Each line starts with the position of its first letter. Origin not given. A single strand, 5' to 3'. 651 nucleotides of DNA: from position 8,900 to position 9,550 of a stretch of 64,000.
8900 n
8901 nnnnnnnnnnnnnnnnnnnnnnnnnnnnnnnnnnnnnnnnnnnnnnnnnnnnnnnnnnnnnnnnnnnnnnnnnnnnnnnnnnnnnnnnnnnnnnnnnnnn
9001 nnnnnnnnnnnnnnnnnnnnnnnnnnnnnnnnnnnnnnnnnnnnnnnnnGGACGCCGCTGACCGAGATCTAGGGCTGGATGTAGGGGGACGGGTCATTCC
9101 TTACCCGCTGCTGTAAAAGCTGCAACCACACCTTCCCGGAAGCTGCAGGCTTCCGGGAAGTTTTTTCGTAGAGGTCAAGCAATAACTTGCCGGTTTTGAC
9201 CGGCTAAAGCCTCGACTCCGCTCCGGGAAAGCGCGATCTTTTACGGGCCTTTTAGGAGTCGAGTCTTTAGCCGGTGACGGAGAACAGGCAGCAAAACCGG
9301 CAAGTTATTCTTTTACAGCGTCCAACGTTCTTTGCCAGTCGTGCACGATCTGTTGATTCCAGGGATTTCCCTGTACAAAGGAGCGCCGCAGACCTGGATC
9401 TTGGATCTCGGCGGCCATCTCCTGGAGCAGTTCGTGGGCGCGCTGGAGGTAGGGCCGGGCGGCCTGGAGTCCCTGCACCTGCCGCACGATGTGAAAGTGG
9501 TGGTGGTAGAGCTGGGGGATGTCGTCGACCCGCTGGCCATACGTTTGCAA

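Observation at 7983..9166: Two tandem YbjN-like paralogs co-transcribed with the Clp-REC ATPase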

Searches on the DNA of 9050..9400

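Call 81: search_rna_families(source=window, start=9050, end=9400, threshold=evalue, max_evalue=1)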
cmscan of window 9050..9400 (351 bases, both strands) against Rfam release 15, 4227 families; matches with E-value up to 1: 3.
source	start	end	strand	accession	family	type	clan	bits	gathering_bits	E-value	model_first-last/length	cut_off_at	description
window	9199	9275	+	RF03796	mir-5984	Gene; miRNA;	-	22.6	95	0.041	13-62/74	no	mir-5984 microRNA precursor family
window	9199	9275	-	RF03796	mir-5984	Gene; miRNA;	-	22.6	95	0.042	13-62/74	no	mir-5984 microRNA precursor family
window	9177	9312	-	RF00645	MIR169_2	Gene; miRNA;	CL00098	16.2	50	0.19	17-100/118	no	MIR169_2 microRNA precursor family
